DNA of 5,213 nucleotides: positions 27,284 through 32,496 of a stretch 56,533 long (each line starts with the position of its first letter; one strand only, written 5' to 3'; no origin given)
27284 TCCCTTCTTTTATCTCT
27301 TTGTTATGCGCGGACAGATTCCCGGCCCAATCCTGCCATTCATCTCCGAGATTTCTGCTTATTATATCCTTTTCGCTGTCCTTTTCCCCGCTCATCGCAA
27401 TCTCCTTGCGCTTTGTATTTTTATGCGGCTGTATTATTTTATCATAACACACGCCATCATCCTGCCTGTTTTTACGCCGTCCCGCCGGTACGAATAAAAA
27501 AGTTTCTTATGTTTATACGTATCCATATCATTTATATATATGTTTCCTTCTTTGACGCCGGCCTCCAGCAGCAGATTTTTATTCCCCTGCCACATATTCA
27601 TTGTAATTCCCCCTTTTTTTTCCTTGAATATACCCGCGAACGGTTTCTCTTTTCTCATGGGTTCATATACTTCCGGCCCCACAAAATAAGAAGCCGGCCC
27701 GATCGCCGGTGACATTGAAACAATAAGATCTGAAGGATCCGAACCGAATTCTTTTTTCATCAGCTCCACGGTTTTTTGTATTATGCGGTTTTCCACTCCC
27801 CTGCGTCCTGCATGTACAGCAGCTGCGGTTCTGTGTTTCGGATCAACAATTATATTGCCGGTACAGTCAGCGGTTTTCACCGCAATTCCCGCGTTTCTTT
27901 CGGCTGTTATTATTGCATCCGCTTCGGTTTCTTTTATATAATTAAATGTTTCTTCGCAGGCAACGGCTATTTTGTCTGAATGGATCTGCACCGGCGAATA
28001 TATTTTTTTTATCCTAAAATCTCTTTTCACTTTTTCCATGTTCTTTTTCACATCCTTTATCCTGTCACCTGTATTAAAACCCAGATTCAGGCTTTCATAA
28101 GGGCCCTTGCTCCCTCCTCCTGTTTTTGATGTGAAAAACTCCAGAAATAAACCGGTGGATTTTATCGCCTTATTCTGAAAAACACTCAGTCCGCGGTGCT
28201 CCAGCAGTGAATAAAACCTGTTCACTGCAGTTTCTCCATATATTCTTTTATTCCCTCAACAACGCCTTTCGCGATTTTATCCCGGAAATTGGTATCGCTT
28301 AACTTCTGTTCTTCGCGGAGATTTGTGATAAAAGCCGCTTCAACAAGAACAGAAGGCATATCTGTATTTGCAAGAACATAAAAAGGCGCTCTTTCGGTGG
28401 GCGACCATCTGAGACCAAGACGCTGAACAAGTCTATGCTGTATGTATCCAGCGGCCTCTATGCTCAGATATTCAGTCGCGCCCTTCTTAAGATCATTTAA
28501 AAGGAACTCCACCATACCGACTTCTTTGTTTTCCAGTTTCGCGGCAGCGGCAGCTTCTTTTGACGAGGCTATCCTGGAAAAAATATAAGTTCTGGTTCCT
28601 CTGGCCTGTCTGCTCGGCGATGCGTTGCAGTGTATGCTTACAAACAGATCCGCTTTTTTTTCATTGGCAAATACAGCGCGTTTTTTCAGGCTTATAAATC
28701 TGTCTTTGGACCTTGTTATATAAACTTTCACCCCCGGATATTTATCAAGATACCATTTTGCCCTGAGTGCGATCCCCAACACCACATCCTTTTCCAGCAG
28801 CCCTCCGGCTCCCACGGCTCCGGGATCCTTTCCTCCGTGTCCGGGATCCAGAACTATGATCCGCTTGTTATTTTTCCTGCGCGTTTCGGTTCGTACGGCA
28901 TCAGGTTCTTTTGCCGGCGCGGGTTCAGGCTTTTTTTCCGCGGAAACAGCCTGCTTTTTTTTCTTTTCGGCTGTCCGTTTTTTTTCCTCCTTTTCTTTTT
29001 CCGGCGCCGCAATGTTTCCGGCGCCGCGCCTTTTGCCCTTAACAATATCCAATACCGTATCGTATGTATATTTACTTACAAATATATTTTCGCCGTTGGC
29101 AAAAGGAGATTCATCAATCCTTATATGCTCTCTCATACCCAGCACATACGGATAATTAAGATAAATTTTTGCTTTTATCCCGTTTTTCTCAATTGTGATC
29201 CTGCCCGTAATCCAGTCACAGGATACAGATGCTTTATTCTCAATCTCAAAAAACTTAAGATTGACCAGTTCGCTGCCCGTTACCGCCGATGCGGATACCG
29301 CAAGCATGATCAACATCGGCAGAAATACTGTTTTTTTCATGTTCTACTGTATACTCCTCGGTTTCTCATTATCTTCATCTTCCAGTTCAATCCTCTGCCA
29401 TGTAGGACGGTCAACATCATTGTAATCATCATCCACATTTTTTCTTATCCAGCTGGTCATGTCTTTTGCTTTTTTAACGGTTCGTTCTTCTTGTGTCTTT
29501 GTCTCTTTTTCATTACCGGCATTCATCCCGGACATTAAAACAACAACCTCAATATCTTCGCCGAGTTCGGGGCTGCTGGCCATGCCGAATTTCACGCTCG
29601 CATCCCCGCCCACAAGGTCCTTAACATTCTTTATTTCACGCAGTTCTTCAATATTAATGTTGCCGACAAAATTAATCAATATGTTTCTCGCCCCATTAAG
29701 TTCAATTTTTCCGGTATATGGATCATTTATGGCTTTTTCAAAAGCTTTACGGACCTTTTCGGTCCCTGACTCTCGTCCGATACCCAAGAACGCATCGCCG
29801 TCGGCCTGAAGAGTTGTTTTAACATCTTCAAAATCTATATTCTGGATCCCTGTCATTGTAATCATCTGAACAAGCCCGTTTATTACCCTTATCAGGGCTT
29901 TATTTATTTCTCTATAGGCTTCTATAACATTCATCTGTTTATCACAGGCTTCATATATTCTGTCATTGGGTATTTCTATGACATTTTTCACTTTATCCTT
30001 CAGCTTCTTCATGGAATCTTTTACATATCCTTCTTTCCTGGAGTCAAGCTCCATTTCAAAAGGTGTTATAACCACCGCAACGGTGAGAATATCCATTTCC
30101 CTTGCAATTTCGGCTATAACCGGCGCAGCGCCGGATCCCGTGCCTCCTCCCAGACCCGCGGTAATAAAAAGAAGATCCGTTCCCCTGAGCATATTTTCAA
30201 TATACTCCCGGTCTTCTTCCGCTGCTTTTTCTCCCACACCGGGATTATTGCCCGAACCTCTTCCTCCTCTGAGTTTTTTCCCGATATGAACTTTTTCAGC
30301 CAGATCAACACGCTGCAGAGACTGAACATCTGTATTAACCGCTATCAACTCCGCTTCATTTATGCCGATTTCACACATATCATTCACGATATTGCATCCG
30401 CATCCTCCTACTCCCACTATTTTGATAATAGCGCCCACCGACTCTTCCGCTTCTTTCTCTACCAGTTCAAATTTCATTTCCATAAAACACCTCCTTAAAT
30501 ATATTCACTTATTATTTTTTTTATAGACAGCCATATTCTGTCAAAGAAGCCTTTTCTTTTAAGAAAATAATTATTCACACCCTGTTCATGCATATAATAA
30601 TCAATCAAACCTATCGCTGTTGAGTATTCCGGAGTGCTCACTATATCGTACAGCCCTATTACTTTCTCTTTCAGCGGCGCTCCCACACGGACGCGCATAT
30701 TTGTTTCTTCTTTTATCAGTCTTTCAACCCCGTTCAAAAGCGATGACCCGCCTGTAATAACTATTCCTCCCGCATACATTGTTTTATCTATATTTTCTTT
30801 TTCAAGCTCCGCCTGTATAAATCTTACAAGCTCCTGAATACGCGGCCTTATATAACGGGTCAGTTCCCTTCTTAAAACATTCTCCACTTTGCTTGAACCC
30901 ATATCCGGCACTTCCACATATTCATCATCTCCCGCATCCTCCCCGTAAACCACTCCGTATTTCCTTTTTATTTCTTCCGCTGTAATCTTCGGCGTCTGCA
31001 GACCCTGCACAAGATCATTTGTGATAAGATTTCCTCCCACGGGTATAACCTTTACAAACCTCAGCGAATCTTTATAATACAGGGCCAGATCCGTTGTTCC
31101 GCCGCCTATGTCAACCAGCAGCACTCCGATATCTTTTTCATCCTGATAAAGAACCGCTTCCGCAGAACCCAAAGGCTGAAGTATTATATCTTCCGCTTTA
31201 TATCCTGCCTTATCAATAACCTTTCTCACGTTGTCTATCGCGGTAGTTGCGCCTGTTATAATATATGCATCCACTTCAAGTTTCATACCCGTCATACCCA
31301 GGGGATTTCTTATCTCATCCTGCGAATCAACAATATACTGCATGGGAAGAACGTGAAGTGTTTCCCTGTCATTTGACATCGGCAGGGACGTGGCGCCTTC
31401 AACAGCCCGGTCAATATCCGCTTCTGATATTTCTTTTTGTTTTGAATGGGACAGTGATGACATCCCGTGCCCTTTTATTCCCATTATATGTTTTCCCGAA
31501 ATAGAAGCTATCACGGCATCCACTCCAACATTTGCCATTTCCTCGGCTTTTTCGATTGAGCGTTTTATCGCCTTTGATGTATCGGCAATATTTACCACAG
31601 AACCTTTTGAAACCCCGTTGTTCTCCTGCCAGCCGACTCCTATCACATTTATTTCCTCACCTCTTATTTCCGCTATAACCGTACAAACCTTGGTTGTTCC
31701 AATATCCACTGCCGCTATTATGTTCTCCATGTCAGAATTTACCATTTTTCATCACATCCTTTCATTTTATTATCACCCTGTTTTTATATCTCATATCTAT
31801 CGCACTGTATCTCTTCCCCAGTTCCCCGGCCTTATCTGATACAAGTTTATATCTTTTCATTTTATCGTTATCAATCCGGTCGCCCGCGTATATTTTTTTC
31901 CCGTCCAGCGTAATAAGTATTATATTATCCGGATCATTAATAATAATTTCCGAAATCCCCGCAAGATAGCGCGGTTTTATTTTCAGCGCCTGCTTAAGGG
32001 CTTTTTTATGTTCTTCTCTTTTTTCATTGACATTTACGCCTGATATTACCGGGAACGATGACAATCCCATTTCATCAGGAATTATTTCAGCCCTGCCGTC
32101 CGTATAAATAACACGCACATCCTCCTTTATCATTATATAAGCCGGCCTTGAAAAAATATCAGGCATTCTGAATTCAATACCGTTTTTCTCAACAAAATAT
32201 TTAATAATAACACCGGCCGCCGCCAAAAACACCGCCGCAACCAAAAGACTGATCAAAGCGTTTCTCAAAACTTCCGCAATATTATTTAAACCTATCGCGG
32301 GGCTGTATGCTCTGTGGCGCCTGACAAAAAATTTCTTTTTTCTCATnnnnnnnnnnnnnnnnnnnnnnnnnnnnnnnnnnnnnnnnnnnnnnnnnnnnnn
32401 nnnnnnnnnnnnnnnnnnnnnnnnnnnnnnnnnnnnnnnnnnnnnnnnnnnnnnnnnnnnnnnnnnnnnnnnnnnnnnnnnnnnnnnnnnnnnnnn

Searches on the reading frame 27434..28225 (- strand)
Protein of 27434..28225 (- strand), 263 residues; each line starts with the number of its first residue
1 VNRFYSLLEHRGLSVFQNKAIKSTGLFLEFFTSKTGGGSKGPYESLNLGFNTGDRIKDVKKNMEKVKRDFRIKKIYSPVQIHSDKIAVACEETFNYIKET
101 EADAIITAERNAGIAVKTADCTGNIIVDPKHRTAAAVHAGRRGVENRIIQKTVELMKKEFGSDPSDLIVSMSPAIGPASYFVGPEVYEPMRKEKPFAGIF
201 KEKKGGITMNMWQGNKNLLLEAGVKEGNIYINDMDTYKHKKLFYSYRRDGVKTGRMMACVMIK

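Call 36: search_protein_families(library=pfam, proteins=[window:27434-28225:-])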
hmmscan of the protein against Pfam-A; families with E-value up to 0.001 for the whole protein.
window:27434-28225:- (263 aa): 1 family
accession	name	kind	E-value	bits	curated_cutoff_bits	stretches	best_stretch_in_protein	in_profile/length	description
PF02578.20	Cu-oxidase_4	-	9.5e-65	218.8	22.9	1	32-261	1-238/238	Multi-copper polyphenol oxidoreductase laccase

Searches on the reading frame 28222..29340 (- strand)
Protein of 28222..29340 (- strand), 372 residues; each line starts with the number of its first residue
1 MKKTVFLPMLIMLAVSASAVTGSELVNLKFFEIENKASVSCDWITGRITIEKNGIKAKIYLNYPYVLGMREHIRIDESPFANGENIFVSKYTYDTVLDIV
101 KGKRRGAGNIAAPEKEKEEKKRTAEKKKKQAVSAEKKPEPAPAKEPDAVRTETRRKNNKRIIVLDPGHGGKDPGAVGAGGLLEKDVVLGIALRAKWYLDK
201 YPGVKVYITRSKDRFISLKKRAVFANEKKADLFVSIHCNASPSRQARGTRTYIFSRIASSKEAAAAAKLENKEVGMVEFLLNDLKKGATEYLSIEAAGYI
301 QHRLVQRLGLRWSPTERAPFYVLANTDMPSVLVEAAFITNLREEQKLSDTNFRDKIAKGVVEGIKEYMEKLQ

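Call 36: search_protein_families(library=pfam, proteins=[window:28222-29340:-])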
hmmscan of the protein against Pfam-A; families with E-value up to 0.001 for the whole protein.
window:28222-29340:- (372 aa): 1 family
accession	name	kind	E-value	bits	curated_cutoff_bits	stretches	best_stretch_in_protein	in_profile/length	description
PF01520.23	Amidase_3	-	2.7e-53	181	27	1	162-365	1-173/174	N-acetylmuramoyl-L-alanine amidase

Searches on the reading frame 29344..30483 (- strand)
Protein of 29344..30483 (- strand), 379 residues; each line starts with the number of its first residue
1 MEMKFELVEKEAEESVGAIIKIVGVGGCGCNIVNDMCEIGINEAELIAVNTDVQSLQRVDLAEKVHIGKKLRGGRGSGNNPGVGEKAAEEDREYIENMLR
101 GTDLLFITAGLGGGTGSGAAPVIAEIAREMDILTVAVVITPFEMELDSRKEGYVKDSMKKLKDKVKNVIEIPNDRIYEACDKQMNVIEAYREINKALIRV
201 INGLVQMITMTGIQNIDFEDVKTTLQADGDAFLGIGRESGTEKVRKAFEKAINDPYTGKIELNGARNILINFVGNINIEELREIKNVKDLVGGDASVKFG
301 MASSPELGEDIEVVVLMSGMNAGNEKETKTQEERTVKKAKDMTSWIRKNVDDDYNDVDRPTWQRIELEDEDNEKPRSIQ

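Call 36: search_protein_families(library=pfam, proteins=[window:29344-30483:-])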
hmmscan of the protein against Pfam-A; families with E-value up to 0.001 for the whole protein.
window:29344-30483:- (379 aa): 2 families
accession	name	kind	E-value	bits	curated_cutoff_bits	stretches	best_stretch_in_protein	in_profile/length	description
PF00091.31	Tubulin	-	3.5e-42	145.3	33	1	20-181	2-190/190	Tubulin/FtsZ family, GTPase domain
PF12327.13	FtsZ_C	-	1.4e-11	45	27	1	229-320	1-94/95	FtsZ family, C-terminal domain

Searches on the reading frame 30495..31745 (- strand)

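Call 36: search_protein_families(library=pfam, proteins=[window:30495-31745:-])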
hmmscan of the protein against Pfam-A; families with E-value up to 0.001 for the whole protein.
window:30495-31745:- (416 aa): 5 families
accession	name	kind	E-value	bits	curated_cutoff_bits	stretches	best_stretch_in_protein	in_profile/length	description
PF14450.12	FtsA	-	8.2e-43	146.2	31.8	2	210-379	2-127/127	Cell division protein FtsA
PF02491.25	SHS2_FTSA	-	2e-24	86.2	25.4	1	84-164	1-79/79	SHS2 domain inserted in FTSA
PF06723.19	MreB_Mbl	-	2.7e-16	59.8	27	1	176-359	115-309/327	MreB/Mbl protein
PF11104.14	PilM_2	-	2.3e-06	27.3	27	1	195-360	169-310/340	Type IV pilus assembly protein PilM;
PF06277.17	EutA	-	4.6e-06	26.2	27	1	152-245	79-182/475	Ethanolamine utilisation protein EutA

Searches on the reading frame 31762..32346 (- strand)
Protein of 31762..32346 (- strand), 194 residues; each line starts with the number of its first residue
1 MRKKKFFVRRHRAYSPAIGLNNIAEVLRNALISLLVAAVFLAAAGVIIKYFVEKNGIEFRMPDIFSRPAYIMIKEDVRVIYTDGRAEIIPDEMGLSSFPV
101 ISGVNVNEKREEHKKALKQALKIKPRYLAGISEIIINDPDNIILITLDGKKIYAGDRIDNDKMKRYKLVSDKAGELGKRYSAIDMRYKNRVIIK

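Call 36: search_protein_families(library=pfam, proteins=[window:31762-32346:-])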
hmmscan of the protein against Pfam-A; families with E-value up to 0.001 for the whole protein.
window:31762-32346:- (194 aa): 1 family
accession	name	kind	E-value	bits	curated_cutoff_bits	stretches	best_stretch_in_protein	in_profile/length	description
PF03799.20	FtsQ_DivIB_C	-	8.7e-08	33.5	21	1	87-186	17-114/114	Cell division protein FtsQ/DivIB, C-terminal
